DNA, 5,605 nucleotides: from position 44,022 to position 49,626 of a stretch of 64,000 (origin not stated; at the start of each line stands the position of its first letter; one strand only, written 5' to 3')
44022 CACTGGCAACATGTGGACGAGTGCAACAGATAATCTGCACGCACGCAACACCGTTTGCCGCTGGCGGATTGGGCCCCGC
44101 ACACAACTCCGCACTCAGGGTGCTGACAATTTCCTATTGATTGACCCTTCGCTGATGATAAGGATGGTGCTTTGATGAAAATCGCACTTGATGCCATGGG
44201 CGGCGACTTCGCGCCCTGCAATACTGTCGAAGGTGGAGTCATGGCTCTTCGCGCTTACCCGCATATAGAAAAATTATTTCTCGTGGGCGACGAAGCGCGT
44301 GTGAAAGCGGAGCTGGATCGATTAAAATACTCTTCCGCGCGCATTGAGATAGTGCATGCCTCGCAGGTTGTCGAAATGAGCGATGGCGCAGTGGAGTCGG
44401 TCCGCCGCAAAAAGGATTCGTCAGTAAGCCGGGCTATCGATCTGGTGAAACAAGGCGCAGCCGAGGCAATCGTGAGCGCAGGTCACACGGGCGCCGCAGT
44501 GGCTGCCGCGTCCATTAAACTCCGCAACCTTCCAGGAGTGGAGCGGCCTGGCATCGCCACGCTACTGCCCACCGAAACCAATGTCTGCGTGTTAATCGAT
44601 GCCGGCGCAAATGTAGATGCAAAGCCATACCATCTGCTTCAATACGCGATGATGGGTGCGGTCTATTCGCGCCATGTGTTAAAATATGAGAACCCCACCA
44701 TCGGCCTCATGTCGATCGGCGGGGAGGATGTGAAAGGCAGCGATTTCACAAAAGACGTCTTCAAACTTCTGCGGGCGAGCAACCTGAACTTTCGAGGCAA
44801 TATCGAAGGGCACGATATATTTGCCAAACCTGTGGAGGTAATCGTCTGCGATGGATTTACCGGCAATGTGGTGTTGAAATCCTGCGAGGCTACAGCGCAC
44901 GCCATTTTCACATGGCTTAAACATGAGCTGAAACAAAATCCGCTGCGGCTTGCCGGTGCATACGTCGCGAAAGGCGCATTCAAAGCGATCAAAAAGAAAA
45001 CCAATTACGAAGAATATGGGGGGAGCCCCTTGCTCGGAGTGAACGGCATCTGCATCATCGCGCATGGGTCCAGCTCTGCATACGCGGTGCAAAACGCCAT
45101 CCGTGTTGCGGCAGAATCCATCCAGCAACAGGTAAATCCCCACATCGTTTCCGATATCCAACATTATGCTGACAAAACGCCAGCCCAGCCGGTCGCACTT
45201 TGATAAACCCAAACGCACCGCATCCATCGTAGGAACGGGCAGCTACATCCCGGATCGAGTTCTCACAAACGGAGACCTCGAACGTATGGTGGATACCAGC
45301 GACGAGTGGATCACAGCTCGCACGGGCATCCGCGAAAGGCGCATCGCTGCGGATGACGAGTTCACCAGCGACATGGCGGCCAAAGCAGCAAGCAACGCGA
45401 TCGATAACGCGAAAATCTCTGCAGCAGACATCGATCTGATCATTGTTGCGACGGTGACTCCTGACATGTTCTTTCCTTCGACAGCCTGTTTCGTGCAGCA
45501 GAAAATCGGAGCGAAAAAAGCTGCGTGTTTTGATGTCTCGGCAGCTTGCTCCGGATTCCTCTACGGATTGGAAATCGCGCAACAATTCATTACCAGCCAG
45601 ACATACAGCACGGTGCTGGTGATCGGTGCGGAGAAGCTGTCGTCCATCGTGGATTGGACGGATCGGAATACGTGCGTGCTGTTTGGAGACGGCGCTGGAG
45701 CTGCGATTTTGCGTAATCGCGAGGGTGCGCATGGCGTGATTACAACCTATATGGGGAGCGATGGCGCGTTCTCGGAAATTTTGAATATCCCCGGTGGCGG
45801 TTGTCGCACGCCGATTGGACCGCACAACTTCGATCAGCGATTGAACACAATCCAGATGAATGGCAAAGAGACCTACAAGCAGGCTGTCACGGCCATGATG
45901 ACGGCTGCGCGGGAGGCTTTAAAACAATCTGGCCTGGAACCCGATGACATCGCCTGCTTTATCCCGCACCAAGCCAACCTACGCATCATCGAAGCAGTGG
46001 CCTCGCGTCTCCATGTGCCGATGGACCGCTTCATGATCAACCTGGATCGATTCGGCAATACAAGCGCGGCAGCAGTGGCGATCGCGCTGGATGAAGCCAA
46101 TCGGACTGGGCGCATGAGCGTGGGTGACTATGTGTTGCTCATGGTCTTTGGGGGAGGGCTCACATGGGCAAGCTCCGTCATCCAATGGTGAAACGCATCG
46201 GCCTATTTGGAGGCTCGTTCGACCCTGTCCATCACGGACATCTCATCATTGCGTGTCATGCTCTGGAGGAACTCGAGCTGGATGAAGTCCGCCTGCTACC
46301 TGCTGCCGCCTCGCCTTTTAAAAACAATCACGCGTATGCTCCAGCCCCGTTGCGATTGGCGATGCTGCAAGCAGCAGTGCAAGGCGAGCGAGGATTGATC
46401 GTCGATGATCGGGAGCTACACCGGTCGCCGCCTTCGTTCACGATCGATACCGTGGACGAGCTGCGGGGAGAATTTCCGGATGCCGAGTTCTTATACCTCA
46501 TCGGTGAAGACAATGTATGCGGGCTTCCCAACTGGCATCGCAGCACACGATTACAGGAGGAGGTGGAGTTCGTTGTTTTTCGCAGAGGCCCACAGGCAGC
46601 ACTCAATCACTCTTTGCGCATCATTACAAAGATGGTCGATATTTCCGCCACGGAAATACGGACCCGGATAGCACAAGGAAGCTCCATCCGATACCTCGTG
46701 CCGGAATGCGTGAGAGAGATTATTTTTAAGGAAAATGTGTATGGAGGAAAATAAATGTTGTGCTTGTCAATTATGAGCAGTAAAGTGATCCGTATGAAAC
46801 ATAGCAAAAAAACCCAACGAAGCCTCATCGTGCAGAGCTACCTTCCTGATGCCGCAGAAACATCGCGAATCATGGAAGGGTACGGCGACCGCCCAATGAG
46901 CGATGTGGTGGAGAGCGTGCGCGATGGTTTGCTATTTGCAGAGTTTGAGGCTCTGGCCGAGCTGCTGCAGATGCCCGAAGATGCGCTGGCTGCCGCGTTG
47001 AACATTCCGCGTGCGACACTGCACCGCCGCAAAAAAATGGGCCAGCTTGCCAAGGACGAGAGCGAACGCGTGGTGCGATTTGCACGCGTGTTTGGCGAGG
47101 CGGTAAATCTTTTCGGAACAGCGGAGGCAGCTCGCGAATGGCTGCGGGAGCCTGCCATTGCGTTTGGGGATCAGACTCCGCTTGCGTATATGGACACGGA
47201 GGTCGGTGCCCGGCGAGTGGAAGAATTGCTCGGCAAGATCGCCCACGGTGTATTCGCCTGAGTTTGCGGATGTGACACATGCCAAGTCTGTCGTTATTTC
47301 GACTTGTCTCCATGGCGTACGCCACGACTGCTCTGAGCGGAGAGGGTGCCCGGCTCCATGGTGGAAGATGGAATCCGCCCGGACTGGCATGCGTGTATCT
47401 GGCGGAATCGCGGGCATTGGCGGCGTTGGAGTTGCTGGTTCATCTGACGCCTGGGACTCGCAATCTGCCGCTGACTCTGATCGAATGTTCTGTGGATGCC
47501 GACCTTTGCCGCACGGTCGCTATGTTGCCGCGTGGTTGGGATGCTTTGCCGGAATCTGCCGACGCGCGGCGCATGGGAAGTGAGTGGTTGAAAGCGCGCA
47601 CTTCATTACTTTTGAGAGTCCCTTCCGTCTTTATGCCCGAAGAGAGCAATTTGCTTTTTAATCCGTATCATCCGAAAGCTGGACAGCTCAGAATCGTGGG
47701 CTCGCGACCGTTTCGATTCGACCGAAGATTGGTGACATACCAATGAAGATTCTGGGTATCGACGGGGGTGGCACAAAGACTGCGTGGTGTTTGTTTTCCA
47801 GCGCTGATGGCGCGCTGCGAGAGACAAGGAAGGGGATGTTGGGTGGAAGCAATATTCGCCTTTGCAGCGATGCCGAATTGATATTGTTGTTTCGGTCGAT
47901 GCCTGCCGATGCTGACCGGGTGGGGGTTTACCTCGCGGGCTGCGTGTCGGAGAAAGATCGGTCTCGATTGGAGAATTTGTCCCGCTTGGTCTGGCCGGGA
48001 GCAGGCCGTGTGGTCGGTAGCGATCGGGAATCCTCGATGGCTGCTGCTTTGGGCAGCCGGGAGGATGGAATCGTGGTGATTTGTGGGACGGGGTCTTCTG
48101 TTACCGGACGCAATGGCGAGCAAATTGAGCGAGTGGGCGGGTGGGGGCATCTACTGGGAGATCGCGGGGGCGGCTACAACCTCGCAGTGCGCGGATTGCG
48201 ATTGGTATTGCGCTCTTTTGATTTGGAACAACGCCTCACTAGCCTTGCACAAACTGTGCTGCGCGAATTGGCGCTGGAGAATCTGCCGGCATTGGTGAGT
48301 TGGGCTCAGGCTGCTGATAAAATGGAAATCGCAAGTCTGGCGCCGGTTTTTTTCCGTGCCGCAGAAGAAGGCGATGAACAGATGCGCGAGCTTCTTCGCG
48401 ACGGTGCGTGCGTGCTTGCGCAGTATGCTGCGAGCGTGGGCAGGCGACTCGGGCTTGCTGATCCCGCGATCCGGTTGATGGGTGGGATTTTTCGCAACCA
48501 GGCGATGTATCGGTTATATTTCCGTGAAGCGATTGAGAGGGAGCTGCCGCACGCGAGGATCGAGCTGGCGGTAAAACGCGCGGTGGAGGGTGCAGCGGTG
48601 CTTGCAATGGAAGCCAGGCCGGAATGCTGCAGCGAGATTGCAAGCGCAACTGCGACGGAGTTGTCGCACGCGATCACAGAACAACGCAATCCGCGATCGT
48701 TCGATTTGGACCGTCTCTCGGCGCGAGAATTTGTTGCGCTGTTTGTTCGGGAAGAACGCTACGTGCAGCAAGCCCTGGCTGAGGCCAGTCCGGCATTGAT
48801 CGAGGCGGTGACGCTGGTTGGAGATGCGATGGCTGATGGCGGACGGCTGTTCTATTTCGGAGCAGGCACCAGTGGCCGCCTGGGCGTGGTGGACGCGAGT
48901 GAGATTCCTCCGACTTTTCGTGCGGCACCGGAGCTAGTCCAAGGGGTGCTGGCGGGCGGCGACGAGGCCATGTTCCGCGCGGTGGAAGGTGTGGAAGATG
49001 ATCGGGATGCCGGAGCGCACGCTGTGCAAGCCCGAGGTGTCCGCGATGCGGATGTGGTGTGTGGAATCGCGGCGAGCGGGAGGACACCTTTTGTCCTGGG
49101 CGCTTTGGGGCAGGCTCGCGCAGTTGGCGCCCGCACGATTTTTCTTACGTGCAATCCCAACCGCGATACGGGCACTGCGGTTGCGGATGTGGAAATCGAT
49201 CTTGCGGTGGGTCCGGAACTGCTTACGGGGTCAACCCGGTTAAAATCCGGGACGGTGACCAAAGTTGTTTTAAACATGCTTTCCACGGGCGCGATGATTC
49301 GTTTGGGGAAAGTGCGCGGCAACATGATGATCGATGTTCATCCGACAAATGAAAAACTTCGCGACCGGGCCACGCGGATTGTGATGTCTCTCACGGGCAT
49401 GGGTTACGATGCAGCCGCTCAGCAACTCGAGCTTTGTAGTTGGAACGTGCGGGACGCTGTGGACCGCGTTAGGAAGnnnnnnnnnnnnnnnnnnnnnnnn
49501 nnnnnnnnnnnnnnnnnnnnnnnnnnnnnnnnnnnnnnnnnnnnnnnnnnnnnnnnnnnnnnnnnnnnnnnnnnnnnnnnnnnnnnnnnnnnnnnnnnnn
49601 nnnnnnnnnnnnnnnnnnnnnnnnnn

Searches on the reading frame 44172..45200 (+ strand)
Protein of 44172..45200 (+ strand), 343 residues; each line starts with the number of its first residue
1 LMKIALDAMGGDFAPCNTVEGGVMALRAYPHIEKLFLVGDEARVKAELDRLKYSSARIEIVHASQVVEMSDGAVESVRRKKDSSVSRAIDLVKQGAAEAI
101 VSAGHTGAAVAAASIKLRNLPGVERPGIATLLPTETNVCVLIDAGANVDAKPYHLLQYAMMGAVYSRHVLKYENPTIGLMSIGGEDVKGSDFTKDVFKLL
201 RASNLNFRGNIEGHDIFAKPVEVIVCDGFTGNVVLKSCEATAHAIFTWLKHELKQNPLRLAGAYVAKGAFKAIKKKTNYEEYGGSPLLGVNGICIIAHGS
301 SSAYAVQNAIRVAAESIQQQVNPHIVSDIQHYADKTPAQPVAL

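Call 23: search_protein_families(library=ncbifam, proteins=[window:44172-45200:+], max_evalue=1e-10)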
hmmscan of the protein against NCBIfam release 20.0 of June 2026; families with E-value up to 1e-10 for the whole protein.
window:44172-45200:+ (343 aa): 3 families
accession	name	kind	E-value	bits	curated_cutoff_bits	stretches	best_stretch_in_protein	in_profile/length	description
TIGR00182.1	plsX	equivalog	1.1e-107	360.1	243.4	1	2-331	1-329/337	phosphate acyltransferase PlsX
NF010419.0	PRK13845.1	equivalog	9.6e-80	268.6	729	1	3-323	99-427/440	putative glycerol-3-phosphate acyltransferase PlsX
NF010420.0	PRK13846.1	equivalog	4.9e-49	167.3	536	1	2-328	3-314/316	phosphate acyltransferase PlsX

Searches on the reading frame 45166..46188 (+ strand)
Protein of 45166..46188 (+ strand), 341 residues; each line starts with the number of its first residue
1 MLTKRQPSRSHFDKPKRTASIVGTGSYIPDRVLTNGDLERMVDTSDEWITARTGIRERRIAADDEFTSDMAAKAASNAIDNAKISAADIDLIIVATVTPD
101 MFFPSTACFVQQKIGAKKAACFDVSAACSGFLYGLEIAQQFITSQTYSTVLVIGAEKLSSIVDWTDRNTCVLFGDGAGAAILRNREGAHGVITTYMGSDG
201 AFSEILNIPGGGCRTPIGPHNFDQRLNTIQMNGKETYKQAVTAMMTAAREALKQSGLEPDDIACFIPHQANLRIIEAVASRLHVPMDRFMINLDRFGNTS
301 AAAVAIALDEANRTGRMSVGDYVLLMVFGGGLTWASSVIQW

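Call 23: search_protein_families(library=ncbifam, proteins=[window:45166-46188:+], max_evalue=1e-10)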
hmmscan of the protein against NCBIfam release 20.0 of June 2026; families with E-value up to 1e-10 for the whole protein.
window:45166-46188:+ (341 aa): 14 families
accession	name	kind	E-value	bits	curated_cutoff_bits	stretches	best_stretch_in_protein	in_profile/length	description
NF006829.0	PRK09352.1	subfamily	4.2e-134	446.6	249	1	17-341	3-321/322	beta-ketoacyl-ACP synthase 3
TIGR00747.1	fabH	subfamily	6e-130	433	292.1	1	18-341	2-322/322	beta-ketoacyl-ACP synthase III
NF004623.0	PRK05963.1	equivalog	2.5e-83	280.1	437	1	17-340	4-327/328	beta-ketoacyl-ACP synthase III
NF005541.0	PRK07204.1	equivalog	2.2e-63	214.6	402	1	16-338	2-326/329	beta-ketoacyl-ACP synthase III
NF005308.0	PRK06840.1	equivalog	2.4e-58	197.8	315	1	18-341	4-335/339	3-oxoacyl-ACP synthase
NF005703.0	PRK07515.1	equivalog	3.1e-41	141.5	304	1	63-339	92-370/373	beta-ketoacyl-ACP synthase III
NF006720.0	PRK09258.1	equivalog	2.2e-39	135.7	285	1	43-341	37-338/338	3-oxoacyl-ACP synthase III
NF009519.0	PRK12880.1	equivalog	2e-38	132.6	436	1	19-340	8-337/353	beta-ketoacyl-ACP synthase III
NF003274.0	PRK04262.1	equivalog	5.6e-25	88.1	244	1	19-157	3-142/347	hydroxymethylglutaryl-CoA synthase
NF053539.1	resorcinol_DarB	exception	7.8e-19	68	550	0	241-327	270-361/377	dialkylresorcinol biosynthesis protein DarB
NF005293.2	PRK06816.1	subfamily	2.4e-18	66.4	450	0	239-327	268-362/378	StlD/DarB family beta-ketosynthase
TIGR00748.1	HMG_CoA_syn_Arc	equivalog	5.1e-16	58.8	353.35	1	19-332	2-298/345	hydroxymethylglutaryl-CoA synthase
NF042429.2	DHPHCoAsyn_DpgA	equivalog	3.9e-12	45.8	425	1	64-341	67-350/350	3,5-dihydroxyphenylacetyl-CoA synthase DpgA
NF004720.0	PRK06064.1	subfamily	5.3e-11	41.9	420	0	67-162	22-119/389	thiolase domain-containing protein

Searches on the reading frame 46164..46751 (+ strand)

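Call 23: search_protein_families(library=ncbifam, proteins=[window:46164-46751:+], max_evalue=1e-10)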
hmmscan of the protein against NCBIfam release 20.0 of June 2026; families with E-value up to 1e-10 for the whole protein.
window:46164-46751:+ (196 aa): 10 families
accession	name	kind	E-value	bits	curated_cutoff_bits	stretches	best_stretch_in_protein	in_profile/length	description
NF000839.0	PRK00071.1-1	equivalog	2.1e-47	161.9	187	1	11-142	7-138/219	nicotinate-nucleotide adenylyltransferase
NF000841.0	PRK00071.1-4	equivalog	6.9e-45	153.2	197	1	8-194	5-193/194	nicotinate-nucleotide adenylyltransferase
TIGR00482.1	TIGR00482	equivalog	1.3e-44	152.6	112.45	1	14-193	1-194/194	nicotinate (nicotinamide) nucleotide adenylyltransferase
NF000840.1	PRK00071.1-3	equivalog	2e-43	148.2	150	1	9-194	5-199/201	nicotinate-nucleotide adenylyltransferase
NF005519.0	PRK07152.1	equivalog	3.3e-39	134.8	315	1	10-193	1-184/361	nicotinate-nucleotide adenylyltransferase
NF000843.0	PRK00071.2-2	equivalog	6e-31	107.6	240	1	8-143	10-143/212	nicotinate-nucleotide adenylyltransferase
NF005410.0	PRK06973.1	equivalog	9.9e-28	97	214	1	7-138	19-153/243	nicotinate-nucleotide adenylyltransferase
NF000846.0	PRK00071.2-5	equivalog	1.4e-18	67.2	329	1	10-145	19-152/210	nicotinate-nucleotide adenylyltransferase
NF000845.0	PRK00071.2-4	equivalog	4.4e-17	62.1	210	1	11-145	9-140/197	nicotinate-nucleotide adenylyltransferase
NF000842.0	PRK00071.2-1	equivalog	6.6e-12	45.4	167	1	10-194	2-185/191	nicotinate-nucleotide adenylyltransferase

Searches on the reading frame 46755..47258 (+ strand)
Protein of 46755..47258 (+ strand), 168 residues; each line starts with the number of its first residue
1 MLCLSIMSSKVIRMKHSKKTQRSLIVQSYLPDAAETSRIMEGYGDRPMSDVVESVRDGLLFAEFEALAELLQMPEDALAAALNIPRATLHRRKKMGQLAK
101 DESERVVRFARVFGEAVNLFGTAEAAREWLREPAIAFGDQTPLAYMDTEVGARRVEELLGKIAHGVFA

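Call 24: search_protein_families(library=ncbifam, proteins=[window:46755-47258:+], max_evalue=1e-10)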
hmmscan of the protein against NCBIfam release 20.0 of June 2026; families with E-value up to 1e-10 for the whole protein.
window:46755-47258:+ (168 aa): 2 families
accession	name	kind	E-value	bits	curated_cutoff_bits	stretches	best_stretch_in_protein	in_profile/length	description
NF049845.1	Xre_ParS_antitoxin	subfamily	6.9e-35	119.5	90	1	58-168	1-112/112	type II RES/Xre toxin-antitoxin system antitoxin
TIGR02293.1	TAS_TIGR02293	hypoth_equivalog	5.7e-32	110.2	57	1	45-168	9-133/133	putative toxin-antitoxin system antitoxin component, TIGR02293 family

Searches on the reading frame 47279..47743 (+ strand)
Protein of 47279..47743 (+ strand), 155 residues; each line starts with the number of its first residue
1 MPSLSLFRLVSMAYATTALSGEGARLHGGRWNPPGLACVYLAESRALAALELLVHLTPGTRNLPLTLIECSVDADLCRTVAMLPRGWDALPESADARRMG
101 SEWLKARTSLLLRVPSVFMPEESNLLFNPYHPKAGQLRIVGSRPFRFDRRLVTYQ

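Call 24: search_protein_families(library=ncbifam, proteins=[window:47279-47743:+], max_evalue=1e-10)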
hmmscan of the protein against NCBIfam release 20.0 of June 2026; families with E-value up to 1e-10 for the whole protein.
window:47279-47743:+ (155 aa): 1 family
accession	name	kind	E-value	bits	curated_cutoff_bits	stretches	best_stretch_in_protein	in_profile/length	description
NF049844.1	Res_ParT_toxin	subfamily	1.3e-44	151.5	110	1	7-151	1-147/147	type II RES/Xre toxin-antitoxin system toxin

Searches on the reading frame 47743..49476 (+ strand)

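Call 23: search_protein_families(library=ncbifam, proteins=[window:47743-49476:+], max_evalue=1e-10)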
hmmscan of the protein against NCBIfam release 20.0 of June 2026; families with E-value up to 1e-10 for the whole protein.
window:47743-49476:+ (578 aa): 4 families
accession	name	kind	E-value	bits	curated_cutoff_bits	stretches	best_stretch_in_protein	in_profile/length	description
NF003915.0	PRK05441.1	subfamily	3.3e-107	358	168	1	306-574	2-269/300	N-acetylmuramic acid 6-phosphate etherase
TIGR00274.1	TIGR00274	equivalog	4.7e-99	331.1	302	1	311-573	2-263/291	N-acetylmuramic acid 6-phosphate etherase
NF009222.0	PRK12570.1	subfamily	8.7e-97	323.7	255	1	302-573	5-275/307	N-acetylmuramic acid 6-phosphate etherase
NF046058.1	NagK_SO3507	equivalog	6.1e-22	78.4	370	1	99-253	113-263/295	N-acetylglucosamine kinase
